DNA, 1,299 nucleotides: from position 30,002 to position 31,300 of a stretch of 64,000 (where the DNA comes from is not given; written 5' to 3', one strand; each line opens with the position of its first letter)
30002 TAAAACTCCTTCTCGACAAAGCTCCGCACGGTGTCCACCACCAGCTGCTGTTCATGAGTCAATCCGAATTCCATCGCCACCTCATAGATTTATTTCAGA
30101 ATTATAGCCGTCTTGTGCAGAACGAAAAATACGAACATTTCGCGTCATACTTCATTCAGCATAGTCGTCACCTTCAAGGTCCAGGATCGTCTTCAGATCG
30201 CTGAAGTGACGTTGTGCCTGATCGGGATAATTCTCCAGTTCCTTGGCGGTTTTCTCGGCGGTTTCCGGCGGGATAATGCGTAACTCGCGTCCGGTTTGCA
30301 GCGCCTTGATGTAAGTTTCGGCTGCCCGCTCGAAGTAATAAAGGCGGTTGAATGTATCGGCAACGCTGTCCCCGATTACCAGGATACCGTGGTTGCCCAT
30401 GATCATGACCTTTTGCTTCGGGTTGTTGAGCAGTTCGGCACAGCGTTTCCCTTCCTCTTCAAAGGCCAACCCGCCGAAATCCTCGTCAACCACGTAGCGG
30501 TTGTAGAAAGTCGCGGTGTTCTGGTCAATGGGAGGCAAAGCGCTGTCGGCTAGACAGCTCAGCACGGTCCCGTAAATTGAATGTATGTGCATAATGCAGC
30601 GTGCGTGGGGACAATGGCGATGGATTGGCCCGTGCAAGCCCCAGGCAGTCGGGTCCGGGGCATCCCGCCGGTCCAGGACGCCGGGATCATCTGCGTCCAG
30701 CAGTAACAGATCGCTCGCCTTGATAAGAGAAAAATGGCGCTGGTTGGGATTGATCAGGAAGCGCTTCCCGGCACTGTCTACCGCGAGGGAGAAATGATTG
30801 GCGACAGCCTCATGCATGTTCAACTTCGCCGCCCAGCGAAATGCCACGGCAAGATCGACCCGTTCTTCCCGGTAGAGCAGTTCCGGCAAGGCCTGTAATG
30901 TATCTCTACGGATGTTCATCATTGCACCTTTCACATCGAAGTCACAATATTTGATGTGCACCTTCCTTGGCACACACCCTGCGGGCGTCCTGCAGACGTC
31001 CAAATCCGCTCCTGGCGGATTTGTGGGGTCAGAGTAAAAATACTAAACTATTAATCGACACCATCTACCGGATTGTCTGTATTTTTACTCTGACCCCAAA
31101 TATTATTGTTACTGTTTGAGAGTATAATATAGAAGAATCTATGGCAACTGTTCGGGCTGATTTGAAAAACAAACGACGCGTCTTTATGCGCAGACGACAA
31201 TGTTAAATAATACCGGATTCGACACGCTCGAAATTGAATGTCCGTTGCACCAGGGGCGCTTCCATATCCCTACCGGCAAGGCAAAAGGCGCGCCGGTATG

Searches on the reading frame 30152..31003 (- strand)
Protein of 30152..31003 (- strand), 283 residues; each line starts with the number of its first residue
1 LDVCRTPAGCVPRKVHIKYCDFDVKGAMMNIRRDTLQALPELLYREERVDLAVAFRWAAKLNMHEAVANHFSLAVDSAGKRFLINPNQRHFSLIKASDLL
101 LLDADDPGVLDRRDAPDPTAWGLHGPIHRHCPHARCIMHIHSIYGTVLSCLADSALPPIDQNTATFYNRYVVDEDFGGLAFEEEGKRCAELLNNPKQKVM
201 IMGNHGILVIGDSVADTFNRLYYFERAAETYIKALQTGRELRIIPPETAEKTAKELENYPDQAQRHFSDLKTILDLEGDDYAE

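Call 9: search_protein_families(library=pfam, proteins=[window:30152-31003:-], max_evalue=0.01)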
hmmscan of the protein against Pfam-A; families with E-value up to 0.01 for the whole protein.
window:30152-31003:- (283 aa): 1 family
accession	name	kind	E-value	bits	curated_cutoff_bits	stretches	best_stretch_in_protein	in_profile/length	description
PF00596.27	Aldolase_II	-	6.6e-42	143.9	22.2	1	50-232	2-183/183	Class II Aldolase and Adducin N-terminal domain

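Call 17: find_encoding_contigs(protein=window:30152-30922:-, flank=10000, max_places=10)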
Protein window:30152-30922:- (256 aa): no gene with exactly this product is on record in the collection.

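Call 18: find_homologous_proteins(query=window:30152-30922:-, max_evalue=1e-30)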
Query window:30152-30922:- (256 aa): 7995 proteins with E <= 1e-30 among 8000 candidates; the best 120 are listed.
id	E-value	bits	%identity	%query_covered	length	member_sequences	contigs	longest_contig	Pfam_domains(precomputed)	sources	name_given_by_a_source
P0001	5.0e-162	555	95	100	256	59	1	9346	PF00596.28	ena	-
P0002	1.1e-158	544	93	100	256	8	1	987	PF00596.28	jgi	jgi:ribulose-5-phosphate 4-epimerase/fuculose-1-phosphate aldolase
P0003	1.4e-158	544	81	100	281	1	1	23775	PF00596.28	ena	-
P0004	1.1e-152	525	89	100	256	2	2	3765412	PF00596.28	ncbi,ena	-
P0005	1.1e-152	525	90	100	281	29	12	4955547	PF00596.28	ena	-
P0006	2.1e-152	524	89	100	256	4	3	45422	PF00596.28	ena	-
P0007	1.7e-148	511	86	100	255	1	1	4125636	PF00596.28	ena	-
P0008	2.3e-147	507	86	100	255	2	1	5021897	PF00596.28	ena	-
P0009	4.2e-146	503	86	100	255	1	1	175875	PF00596.28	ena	-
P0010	4.9e-146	503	85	100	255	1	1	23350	PF00596.28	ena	-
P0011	5.5e-146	503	85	100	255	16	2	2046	PF00596.28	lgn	-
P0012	5.6e-146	503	85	100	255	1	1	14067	PF00596.28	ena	-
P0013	1.3e-145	502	85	100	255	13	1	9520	PF00596.28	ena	-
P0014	4.3e-145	500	84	100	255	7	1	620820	PF00596.28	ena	-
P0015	1.9e-139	482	82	100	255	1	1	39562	PF00596.28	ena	-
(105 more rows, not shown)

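Call 19: find_encoding_contigs(protein=P0005, flank=10000, max_places=4)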
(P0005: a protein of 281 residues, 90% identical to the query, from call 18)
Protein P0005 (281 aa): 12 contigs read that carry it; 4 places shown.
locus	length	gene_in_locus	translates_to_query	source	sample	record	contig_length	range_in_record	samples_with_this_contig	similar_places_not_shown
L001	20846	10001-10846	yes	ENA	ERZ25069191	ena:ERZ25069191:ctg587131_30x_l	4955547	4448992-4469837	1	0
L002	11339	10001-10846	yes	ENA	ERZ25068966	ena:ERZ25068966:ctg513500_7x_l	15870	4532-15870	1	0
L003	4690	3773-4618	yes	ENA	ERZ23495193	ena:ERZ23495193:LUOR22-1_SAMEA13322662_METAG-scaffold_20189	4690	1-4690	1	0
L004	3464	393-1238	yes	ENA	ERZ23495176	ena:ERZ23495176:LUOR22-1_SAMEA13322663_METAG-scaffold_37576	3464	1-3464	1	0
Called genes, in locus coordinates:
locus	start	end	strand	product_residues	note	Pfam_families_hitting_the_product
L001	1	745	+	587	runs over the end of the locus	PF13176:TPR_7 (faint), PF13424:TPR_12 (faint), PF13414:TPR_11, PF13432:TPR_16, PF00515:TPR_1 (weak), PF07719:TPR_2 (weak), PF00685:Sulfotransfer_1, PF13469:Sulfotransfer_3, +6 more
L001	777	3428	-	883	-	PF07660:STN, PF07715:Plug, PF00593:TonB_dep_Rec_b-barrel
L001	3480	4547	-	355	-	PF16220:DUF4880 (weak), PF04773:FecR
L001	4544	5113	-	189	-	PF04542:Sigma70_r2, PF22233:PhyR_sigma-like (faint), PF08281:Sigma70_r4_2, PF04545:Sigma70_r4 (weak), PF00196:GerE (weak)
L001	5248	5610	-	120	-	PF02452:PemK_toxin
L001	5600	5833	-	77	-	-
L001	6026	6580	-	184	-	PF01966:HD (weak)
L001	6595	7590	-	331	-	PF05118:Asp_Arg_Hydrox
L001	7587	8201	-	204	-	PF03567:Sulfotransfer_2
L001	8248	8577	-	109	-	PF00355:Rieske, PF13806:Rieske_2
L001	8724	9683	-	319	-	PF00487:FA_desaturase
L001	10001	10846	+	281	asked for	PF00596:Aldolase_II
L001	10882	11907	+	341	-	PF00487:FA_desaturase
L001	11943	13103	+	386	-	PF02771:Acyl-CoA_dh_N, PF02770:Acyl-CoA_dh_M, PF00441:Acyl-CoA_dh_1, PF08028:Acyl-CoA_dh_2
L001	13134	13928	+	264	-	PF00378:ECH_1, PF16113:ECH_2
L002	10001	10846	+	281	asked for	PF00596:Aldolase_II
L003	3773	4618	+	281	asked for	PF00596:Aldolase_II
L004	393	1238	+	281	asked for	PF00596:Aldolase_II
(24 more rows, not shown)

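Call 20: find_encoding_contigs(protein=P0004, flank=10000, max_places=3)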
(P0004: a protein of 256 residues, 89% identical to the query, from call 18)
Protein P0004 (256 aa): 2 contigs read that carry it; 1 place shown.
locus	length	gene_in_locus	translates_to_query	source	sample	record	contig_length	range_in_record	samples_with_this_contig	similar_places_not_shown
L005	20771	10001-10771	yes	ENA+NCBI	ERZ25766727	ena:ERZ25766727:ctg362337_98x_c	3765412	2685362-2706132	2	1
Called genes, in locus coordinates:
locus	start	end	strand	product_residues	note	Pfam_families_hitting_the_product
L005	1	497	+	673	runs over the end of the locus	PF07719:TPR_2 (faint), PF13424:TPR_12 (faint), PF13428:TPR_14 (faint), PF13432:TPR_16 (weak), PF23914:TPR_CcmH_CycH (weak), PF14559:TPR_19 (weak), PF00685:Sulfotransfer_1, PF13469:Sulfotransfer_3, +8 more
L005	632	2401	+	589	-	PF13176:TPR_7 (faint), PF13414:TPR_11, PF14559:TPR_19 (weak), PF13432:TPR_16, PF00515:TPR_1 (weak), PF07719:TPR_2 (weak), PF00685:Sulfotransfer_1, PF13469:Sulfotransfer_3, +8 more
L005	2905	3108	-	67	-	-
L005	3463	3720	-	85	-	PF04221:RelB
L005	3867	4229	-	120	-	PF02452:PemK_toxin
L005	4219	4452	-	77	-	-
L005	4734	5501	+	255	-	PF01381:HTH_3, PF12844:HTH_19 (weak), PF13560:HTH_31 (weak), PF13274:SocA_Panacea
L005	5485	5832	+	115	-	-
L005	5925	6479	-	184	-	PF01966:HD (weak)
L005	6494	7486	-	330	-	PF05118:Asp_Arg_Hydrox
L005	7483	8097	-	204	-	PF03567:Sulfotransfer_2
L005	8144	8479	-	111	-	PF00355:Rieske, PF13806:Rieske_2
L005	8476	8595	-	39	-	-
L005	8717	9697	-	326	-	PF00487:FA_desaturase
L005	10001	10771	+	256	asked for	PF00596:Aldolase_II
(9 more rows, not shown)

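Call 37: find_encoding_contigs(protein=P0001, flank=10000, max_places=4)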
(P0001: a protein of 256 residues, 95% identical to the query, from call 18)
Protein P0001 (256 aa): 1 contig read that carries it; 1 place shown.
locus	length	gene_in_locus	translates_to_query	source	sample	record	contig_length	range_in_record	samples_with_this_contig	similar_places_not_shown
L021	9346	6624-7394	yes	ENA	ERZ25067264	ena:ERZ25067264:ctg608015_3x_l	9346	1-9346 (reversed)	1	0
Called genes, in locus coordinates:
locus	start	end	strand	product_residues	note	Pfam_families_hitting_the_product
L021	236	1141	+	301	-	PF00685:Sulfotransfer_1, PF13469:Sulfotransfer_3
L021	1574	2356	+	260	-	PF12844:HTH_19 (faint), PF13560:HTH_31, PF01381:HTH_3, PF13274:SocA_Panacea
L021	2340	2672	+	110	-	-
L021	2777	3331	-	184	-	PF01966:HD (weak)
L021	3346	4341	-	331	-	PF05118:Asp_Arg_Hydrox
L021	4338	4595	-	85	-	PF03567:Sulfotransfer_2 (faint)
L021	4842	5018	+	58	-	-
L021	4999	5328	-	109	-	PF00355:Rieske, PF13806:Rieske_2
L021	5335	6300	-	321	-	PF00487:FA_desaturase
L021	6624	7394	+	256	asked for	PF00596:Aldolase_II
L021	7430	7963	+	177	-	PF00487:FA_desaturase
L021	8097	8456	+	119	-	PF00487:FA_desaturase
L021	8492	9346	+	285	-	?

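Call 38: find_encoding_contigs(protein=P0003, flank=10000, max_places=3)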
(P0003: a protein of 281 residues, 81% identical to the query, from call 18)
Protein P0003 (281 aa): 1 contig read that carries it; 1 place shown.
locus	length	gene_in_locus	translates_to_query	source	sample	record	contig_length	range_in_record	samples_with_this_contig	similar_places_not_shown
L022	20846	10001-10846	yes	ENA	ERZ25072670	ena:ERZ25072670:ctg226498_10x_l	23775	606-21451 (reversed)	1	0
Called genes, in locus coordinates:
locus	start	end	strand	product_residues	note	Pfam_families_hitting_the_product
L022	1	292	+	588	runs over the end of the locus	PF13176:TPR_7 (faint), PF13424:TPR_12 (faint), PF13414:TPR_11, PF13432:TPR_16, PF00515:TPR_1 (weak), PF07719:TPR_2 (weak), PF00685:Sulfotransfer_1, PF13469:Sulfotransfer_3, +6 more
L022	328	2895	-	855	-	PF07660:STN, PF07715:Plug, PF00593:TonB_dep_Rec_b-barrel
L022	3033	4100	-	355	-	PF16220:DUF4880 (weak), PF04773:FecR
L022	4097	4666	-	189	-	PF04542:Sigma70_r2 (weak), PF22233:PhyR_sigma-like (faint), PF08281:Sigma70_r4_2, PF04545:Sigma70_r4 (weak), PF00196:GerE (weak)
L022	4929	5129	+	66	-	PF13560:HTH_31 (weak), PF01381:HTH_3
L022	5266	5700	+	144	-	PF13274:SocA_Panacea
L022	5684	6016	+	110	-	-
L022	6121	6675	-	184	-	PF01966:HD (weak)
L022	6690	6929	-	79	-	-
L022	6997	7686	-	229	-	PF05118:Asp_Arg_Hydrox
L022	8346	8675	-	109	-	PF00355:Rieske, PF13806:Rieske_2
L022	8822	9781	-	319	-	PF00487:FA_desaturase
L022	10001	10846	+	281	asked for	PF00596:Aldolase_II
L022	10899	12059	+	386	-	PF02771:Acyl-CoA_dh_N, PF02770:Acyl-CoA_dh_M, PF00441:Acyl-CoA_dh_1, PF08028:Acyl-CoA_dh_2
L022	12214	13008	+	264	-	PF00378:ECH_1, PF16113:ECH_2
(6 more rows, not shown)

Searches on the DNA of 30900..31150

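Call 44: search_rna_families(source=window, start=30900, end=31150, threshold=evalue, max_evalue=10)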
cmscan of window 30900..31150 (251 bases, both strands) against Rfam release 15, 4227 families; matches with E-value up to 10: 6.
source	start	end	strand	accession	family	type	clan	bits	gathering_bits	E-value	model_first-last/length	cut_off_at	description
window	31017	31136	+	RF04348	Plastid-psbM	Cis-reg;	-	26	52.7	0.079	1-79/79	no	Plastid-psbM 3UTR RNA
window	31032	31098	+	RF02406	snoR120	Gene; snRNA; snoRNA; CD-box;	-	16.3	55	4.7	1-74/74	no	Small nucleolar RNA snoR120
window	30955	31041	-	RF02226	sX7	Gene; sRNA;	-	14.2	55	1.8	1-95/95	no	Xanthomonas sRNA sX7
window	31018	31102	+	RF03640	mir-3747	Gene; miRNA;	-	14.2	63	4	1-67/67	no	mir-3747 microRNA precursor family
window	31026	31096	+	RF00055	SNORD96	Gene; snRNA; snoRNA; CD-box;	CL00072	14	43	8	1-85/85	no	Small nucleolar RNA SNORD96 family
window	31016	31097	-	RF00569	SNORD19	Gene; snRNA; snoRNA; CD-box;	CL00048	13.9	35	8.6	1-76/76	no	Small nucleolar RNA SNORD19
